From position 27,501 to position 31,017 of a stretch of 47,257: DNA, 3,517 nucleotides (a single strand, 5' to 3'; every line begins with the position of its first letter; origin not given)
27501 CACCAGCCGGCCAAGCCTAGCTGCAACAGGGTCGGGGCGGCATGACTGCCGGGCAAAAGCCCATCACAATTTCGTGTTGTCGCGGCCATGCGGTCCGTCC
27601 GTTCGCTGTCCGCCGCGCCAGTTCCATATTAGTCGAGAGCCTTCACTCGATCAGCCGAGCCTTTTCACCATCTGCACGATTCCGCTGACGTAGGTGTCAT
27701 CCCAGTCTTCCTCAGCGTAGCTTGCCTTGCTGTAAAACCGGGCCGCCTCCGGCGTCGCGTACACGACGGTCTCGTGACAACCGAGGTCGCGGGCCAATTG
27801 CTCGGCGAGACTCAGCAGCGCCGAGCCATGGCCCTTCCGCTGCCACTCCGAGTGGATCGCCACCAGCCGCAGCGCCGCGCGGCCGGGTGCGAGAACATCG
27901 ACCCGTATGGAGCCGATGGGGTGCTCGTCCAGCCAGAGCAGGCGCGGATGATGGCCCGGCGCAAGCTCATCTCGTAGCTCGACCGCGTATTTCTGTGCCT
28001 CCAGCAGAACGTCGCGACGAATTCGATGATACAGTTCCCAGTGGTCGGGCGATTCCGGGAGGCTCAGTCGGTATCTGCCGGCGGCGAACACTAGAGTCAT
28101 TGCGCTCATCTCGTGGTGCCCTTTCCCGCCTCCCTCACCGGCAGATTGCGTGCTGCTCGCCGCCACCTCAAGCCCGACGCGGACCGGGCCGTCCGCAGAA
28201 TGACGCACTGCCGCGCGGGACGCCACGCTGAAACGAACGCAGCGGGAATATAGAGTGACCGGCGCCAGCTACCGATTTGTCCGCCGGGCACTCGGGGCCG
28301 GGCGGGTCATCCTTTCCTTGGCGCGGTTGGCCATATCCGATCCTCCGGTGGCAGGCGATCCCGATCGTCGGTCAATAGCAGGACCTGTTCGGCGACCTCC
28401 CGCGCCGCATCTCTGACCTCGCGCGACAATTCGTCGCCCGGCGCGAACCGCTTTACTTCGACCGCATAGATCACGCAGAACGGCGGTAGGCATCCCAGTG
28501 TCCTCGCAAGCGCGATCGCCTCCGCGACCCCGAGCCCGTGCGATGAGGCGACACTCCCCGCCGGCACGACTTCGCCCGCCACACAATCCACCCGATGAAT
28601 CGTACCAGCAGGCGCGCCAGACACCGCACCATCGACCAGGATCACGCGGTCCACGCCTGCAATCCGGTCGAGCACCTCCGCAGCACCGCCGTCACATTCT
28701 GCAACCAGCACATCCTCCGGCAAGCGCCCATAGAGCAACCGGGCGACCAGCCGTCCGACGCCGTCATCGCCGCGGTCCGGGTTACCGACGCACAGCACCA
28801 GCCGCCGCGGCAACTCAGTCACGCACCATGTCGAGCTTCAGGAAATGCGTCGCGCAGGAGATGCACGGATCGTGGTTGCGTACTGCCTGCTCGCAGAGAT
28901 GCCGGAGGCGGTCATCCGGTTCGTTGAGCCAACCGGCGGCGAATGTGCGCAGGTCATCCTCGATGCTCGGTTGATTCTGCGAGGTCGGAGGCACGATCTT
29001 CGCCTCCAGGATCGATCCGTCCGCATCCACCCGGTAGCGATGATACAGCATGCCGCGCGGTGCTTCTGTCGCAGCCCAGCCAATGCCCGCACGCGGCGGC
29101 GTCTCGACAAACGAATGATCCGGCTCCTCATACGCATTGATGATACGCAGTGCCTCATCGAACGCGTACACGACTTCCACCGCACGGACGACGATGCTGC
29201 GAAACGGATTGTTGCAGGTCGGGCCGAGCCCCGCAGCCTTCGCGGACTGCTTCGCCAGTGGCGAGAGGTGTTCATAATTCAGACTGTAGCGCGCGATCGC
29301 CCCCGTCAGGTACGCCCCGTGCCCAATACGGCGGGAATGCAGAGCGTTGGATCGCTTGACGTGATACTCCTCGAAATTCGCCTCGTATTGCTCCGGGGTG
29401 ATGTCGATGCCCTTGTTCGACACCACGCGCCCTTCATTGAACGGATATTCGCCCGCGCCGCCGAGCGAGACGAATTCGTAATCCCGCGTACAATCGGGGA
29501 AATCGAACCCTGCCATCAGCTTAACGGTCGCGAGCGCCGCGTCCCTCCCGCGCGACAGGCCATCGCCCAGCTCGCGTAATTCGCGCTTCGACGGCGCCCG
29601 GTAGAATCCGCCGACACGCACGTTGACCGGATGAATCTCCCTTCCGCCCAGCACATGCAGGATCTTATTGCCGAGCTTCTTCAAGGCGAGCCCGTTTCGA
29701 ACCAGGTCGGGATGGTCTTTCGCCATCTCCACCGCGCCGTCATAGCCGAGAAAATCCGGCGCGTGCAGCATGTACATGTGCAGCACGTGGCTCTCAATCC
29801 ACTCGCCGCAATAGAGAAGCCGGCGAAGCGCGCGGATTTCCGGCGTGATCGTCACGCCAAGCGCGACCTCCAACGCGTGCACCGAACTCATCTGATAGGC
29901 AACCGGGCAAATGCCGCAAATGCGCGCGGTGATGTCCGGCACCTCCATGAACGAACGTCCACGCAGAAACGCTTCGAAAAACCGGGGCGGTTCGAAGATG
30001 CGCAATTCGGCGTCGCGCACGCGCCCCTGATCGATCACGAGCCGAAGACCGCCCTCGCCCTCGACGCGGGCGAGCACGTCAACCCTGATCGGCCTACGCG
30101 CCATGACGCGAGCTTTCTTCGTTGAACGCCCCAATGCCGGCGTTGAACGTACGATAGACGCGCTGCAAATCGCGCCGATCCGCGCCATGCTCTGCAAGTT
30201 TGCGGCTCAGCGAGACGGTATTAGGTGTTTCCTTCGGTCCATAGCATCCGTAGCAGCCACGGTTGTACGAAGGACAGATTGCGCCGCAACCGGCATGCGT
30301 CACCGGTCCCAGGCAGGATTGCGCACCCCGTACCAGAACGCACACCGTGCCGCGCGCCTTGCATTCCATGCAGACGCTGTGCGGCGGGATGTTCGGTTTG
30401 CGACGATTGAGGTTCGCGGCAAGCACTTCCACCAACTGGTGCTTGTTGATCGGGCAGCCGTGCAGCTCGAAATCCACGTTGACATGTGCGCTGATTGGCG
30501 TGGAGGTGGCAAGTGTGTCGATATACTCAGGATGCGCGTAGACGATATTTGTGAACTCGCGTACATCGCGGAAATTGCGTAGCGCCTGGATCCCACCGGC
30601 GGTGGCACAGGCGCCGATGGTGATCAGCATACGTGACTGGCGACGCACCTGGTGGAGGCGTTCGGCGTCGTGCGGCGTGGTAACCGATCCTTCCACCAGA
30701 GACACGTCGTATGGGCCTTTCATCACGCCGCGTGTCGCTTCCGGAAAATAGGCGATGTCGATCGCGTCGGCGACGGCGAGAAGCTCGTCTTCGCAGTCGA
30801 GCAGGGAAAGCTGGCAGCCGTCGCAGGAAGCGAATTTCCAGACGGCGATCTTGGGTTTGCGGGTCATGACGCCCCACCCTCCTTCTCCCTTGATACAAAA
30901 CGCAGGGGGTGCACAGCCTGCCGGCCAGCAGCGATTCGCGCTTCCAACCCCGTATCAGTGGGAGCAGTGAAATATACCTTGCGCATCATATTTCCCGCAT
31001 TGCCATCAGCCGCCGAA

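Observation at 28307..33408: cNMP-domain ORF embedded like a subunit inside a group 3b-type [NiFe]-hydrogenase operon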

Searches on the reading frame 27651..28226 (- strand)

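Call 63: search_protein_families(library=pfam, proteins=[window:27651-28226:-], max_evalue=0.0001)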
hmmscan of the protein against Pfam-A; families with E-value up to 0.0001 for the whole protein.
window:27651-28226:- (191 aa): 3 families
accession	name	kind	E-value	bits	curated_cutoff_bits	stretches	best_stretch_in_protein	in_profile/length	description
PF00583.31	Acetyltransf_1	-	5.4e-12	46.4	20.7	1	79-167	21-113/116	Acetyltransferase (GNAT) family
PF13508.13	Acetyltransf_7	-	2.8e-09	37.7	27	1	99-168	10-80/84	Acetyltransferase (GNAT) domain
PF13673.13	Acetyltransf_10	-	3.1e-07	30.8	23.6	1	96-173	35-110/128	Acetyltransferase (GNAT) domain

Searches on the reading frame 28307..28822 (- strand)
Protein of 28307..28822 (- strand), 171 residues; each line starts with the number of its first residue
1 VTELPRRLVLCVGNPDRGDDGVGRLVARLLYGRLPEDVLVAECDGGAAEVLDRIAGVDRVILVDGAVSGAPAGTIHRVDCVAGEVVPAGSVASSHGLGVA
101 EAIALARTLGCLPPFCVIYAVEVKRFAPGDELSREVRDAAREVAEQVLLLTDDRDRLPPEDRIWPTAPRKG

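Call 3: search_protein_families(library=pfam, proteins=[window:28307-28822:-], max_evalue=0.01)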
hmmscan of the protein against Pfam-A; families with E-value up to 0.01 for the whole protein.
window:28307-28822:- (171 aa): 1 family
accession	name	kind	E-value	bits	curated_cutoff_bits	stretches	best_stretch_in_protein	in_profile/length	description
PF01750.23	HycI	-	1.2e-07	32.1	23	1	35-148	14-128/130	Hydrogenase maturation protease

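Call 4: search_protein_families(library=ncbifam, proteins=[window:28307-28822:-], max_evalue=0.01)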
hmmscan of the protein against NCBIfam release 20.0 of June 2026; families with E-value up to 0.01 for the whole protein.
window:28307-28822:- (171 aa): 7 families
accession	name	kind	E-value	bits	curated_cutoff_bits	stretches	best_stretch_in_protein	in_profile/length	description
TIGR00072.1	hydrog_prot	superfamily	4.8e-30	104.5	47.45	1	8-148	1-142/145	hydrogenase maturation protease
TIGR00140.1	hupD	subfamily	3.5e-08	33.5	151.8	1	8-148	2-144/151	HyaD/HybD family hydrogenase maturation endopeptidase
NF007777.0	PRK10466.1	equivalog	1e-07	31.8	190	1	6-149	2-147/164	HyaD/HybD family hydrogenase maturation endopeptidase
TIGR00142.1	hycI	equivalog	0.0001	22.1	119.1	1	8-79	2-76/146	hydrogenase maturation peptidase HycI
NF045519.1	NiFeSe_H2_mat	exception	0.00018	21.4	190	1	7-138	3-134/152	NiFeSe hydrogenase maturation protease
NF007616.0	PRK10264.1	equivalog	0.00018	21.2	261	1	6-123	5-124/195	hydrogenase 1 maturation protease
TIGR00130.1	frhD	equivalog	0.0065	16.5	134.95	1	7-103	5-104/153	coenzyme F420-reducing hydrogenase, FrhD protein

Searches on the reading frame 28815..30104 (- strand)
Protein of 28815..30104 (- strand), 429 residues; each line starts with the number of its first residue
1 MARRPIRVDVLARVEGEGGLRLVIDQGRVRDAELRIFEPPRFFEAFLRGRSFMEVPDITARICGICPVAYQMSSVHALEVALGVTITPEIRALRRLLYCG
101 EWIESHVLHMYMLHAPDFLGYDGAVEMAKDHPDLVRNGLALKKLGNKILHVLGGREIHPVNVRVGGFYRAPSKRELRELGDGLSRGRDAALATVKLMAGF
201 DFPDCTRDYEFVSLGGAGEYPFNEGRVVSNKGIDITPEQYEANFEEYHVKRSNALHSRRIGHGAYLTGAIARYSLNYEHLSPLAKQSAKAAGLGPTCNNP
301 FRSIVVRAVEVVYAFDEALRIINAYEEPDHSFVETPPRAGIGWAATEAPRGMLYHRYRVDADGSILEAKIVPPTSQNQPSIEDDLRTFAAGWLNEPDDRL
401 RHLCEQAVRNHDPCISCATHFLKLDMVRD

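Call 3: search_protein_families(library=pfam, proteins=[window:28815-30104:-], max_evalue=0.01)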
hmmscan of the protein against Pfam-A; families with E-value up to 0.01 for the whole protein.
window:28815-30104:- (429 aa): 1 family
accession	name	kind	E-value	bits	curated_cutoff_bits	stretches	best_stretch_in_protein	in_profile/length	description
PF00374.24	NiFeSe_Hases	-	7.5e-26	91.6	25.8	2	41-122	1-82/508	Nickel-dependent hydrogenase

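Call 4: search_protein_families(library=ncbifam, proteins=[window:28815-30104:-], max_evalue=0.01)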
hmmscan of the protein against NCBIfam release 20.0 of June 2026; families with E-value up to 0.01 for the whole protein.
window:28815-30104:- (429 aa): 9 families
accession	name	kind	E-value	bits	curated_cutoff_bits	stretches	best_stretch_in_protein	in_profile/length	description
NF040828.1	sulfhyd_ShyA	equivalog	2.1e-85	287.1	700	1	6-424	3-415/415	NAD(P)-dependent hydrogenase/sulfhydrogenase 2 subunit alpha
NF040832.1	sulfhyd_HydA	equivalog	8.5e-74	249.2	880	1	5-424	4-426/426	NADPH-dependent hydrogenase/sulfhydrogenase 1 subunit alpha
NF041785.2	VhuA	equivalog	2.7e-40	138.2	800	1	6-387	4-411/418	F420-non-reducing hydrogenase Vhu subunit A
TIGR03295.1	frhA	equivalog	3.4e-40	138.3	392.5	2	7-197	6-192/412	coenzyme F420 hydrogenase subunit alpha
NF045518.1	H2_NiFeSe_large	exception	1.2e-33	116.6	780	2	6-125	4-123/485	NiFeSe hydrogenase large subunit HysA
NF033181.1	NiFeSe_hydrog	equivalog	3e-33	115.5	600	2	6-134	4-131/507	nickel-dependent hydrogenase large subunit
NF007778.0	PRK10467.1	equivalog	1.8e-16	59.6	969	2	5-131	4-129/567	hydrogenase 2 large subunit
NF007550.0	PRK10170.1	equivalog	8.7e-14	50.8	1101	1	3-120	16-133/597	Ni/Fe-hydrogenase large subunit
NF041786.2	VhuU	equivalog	0.0019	18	70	1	403-423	10-30/45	F420-non-reducing hydrogenase selenoprotein subunit VhuU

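Call 27: search_solved_structures(query=window:28815-30104:-, max_evalue=1e-10)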
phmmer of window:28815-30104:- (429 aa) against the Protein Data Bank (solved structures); distinct sequences matched with E-value up to 1e-10: 65 (the best 60 are shown).
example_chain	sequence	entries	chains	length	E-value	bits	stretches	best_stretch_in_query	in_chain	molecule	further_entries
5yxy_A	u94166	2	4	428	5.1e-68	233.3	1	5-423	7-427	Cytosolic NiFe-hydrogenase, alpha subunit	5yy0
9nez_D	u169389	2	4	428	1.8e-67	231.5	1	5-424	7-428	Sulfhydrogenase 1 subunit alpha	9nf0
9e15_B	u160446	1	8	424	1.6e-66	228.3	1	5-420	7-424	Sulfhydrogenase 1 subunit alpha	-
9e1j_B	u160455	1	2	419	2.2e-66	227.9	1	5-420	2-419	Sulfhydrogenase 1 subunit alpha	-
5odc_F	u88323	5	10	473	5.1e-50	174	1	7-422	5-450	Methyl-viologen reducing hydrogenase subunit A | Methyl-viologen reducing hydrogenase, subunit A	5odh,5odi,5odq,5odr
7t2r_D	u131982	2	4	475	1.6e-47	165.7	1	7-422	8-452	NiFe hydrogenase large subunit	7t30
9sw2_F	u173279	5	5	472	3.1e-42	148.3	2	8-197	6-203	F420-non-reducing hydrogenase subunit A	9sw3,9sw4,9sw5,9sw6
9sfi_g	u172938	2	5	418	1.1e-41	146.5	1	6-386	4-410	Coenzyme F420-reducing hydrogenase, alpha subunit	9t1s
5xf9_D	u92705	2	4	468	1.8e-39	139.2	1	2-179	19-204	NAD-reducing hydrogenase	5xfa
6qgt_A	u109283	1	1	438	6.8e-33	117.5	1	6-241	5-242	F420-reducing hydrogenase, subunit alpha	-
6qgr_A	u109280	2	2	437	7.6e-33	117.4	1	6-241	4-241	Coenzyme F420 hydrogenase subunit alpha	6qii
5jsu_B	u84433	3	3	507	3.5e-27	98.7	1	3-188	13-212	Periplasmic [NiFeSe] hydrogenase, large subunit, selenocysteine-containing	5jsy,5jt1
5jsh_B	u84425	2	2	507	1.1e-25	93.8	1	3-188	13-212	Periplasmic [NiFeSe] hydrogenase, large subunit, selenocysteine-containing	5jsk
9r51_A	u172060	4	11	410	2.5e-25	92.6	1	11-169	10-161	F420-reducing [NiFe]-hydrogenase from Methanothermococcus thermolithotrophicus subunit alp | F420-reducing [NiFe]-hydrogenase from Methanothermococcus thermolit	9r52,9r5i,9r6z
6z8m_B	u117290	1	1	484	3.2e-25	92.3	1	3-187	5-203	Periplasmic [NiFeSe] hydrogenase, large subunit, selenocysteine-containing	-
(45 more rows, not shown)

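Call 50: search_solved_structures(query=window:28815-30104:-, max_evalue=1e-60, show_alignments=2)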
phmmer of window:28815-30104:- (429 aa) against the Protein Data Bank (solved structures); distinct sequences matched with E-value up to 1e-60: 4.
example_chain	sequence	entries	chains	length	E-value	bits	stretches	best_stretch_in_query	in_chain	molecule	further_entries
5yxy_A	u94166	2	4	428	5.1e-68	233.3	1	5-423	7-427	Cytosolic NiFe-hydrogenase, alpha subunit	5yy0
9nez_D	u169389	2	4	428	1.8e-67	231.5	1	5-424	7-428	Sulfhydrogenase 1 subunit alpha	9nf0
9e15_B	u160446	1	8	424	1.6e-66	228.3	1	5-420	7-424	Sulfhydrogenase 1 subunit alpha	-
9e1j_B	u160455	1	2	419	2.2e-66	227.9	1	5-420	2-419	Sulfhydrogenase 1 subunit alpha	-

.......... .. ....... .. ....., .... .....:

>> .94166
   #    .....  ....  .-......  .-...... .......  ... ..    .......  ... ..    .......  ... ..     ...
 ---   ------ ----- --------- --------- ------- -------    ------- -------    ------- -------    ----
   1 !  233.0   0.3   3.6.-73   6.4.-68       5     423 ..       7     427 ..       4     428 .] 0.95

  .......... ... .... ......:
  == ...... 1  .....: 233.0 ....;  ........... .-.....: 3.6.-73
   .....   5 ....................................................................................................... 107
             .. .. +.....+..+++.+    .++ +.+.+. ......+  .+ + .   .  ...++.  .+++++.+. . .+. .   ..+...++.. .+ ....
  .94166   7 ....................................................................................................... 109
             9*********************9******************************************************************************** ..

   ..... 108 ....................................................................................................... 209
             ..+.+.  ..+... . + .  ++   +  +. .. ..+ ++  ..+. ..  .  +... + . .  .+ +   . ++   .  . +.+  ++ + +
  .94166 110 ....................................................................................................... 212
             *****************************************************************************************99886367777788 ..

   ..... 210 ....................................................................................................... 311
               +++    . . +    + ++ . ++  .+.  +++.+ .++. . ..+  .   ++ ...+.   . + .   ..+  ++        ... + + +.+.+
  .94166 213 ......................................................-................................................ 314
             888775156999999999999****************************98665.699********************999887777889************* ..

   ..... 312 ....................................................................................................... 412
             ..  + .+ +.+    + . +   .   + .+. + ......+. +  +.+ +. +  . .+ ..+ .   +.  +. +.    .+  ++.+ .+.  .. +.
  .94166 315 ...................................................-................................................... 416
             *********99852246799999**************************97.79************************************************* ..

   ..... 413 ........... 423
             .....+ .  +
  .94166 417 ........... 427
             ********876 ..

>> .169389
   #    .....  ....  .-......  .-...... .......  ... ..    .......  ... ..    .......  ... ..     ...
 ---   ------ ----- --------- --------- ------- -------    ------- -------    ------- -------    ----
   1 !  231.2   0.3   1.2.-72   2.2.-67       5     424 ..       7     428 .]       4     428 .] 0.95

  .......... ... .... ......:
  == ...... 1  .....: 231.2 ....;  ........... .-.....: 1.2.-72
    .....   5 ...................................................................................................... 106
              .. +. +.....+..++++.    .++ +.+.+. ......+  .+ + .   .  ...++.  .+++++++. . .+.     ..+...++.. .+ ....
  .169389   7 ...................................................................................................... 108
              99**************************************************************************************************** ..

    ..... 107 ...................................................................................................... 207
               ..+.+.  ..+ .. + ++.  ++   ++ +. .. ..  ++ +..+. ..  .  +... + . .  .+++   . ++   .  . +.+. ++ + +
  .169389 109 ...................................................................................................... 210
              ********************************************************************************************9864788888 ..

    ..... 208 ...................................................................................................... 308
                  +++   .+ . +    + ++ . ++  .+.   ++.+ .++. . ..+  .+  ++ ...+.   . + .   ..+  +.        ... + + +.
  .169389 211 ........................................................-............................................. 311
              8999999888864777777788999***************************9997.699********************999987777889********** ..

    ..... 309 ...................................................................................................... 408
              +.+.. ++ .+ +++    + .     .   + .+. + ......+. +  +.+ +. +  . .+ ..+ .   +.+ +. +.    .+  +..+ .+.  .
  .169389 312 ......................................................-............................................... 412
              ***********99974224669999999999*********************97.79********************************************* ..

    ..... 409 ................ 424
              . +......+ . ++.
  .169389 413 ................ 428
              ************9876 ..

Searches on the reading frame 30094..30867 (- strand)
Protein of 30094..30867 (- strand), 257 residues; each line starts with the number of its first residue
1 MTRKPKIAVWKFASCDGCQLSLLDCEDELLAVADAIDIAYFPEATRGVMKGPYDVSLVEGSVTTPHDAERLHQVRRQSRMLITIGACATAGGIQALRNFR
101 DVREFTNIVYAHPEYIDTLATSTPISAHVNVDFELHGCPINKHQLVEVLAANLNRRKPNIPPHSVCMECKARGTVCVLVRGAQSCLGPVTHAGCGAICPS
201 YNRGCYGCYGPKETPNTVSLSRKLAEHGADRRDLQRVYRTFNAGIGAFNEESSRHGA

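Call 3: search_protein_families(library=pfam, proteins=[window:30094-30867:-], max_evalue=0.01)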
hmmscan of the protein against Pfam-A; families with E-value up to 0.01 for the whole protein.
window:30094-30867:- (257 aa): 1 family
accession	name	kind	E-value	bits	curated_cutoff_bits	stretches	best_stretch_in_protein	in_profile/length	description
PF01058.29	Oxidored_q6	-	2.2e-24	86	27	1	15-151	1-127/128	NADH ubiquinone oxidoreductase, 20 Kd subunit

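Call 4: search_protein_families(library=ncbifam, proteins=[window:30094-30867:-], max_evalue=0.01)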
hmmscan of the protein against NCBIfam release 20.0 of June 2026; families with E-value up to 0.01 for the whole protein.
window:30094-30867:- (257 aa): 5 families
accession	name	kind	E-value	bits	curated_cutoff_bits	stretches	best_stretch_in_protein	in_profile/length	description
NF040831.1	sulfhyd_ShyD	equivalog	1.5e-45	155.7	460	1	6-242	2-238/240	NAD(P)-dependent hydrogenase/sulfhydrogenase 2 subunit delta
NF040836.1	sulfhyd_HydD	equivalog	2.3e-44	151.5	500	1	3-244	4-247/261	NADPH-dependent hydrogenase/sulfhydrogenase 1 subunit delta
NF045875.1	F420_non_VhuG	exception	3.1e-32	112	450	2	1-170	1-181/286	F420-non-reducing hydrogenase subunit VhuG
TIGR03294.1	FrhG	equivalog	8.2e-14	51.9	245.5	1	5-179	2-167/228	coenzyme F420 hydrogenase subunit gamma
NF011390.0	PRK14815.1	equivalog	0.0008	18.7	281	1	21-94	41-117/183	NADH dehydrogenase subunit B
